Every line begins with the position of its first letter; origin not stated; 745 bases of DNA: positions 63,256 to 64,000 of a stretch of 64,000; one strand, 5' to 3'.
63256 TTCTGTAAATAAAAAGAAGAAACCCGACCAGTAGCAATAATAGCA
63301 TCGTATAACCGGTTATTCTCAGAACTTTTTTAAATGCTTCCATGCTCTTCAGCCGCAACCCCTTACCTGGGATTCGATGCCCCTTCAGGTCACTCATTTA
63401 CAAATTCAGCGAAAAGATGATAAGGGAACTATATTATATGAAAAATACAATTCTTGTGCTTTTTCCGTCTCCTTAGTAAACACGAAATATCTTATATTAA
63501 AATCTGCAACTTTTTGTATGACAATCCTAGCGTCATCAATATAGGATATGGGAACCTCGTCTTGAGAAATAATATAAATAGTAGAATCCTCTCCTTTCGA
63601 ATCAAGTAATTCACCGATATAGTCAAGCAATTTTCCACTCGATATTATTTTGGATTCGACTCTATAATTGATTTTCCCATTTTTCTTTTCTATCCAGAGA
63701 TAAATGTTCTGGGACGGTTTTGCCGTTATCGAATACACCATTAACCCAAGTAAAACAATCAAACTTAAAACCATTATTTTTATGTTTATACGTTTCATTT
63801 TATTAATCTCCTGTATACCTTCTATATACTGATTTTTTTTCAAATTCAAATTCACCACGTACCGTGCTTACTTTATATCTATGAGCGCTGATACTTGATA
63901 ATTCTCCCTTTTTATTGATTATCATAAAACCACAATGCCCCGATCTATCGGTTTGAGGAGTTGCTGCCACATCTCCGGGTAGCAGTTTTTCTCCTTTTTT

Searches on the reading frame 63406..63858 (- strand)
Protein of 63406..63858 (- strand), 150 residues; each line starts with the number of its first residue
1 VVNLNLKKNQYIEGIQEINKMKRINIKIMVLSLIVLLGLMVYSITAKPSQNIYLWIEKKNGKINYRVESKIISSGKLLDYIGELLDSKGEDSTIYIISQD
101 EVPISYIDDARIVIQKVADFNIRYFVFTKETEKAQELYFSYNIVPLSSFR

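Call 10: search_protein_families(library=pfam, proteins=[window:63406-63858:-], max_evalue=0.01)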
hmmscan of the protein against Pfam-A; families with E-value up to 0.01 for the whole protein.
window:63406-63858:- (150 aa): 0 families

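Call 38: find_encoding_contigs(protein=window:63406-63798:-, flank=10000, max_places=6)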
Protein window:63406-63798:- (130 aa): no gene with exactly this product is on record in the collection.

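Call 46: search_protein_families(library=phrogs, proteins=[window:63406-63858:-], max_evalue=0.1)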
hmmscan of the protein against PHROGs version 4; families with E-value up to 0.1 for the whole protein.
window:63406-63858:- (150 aa): 0 families
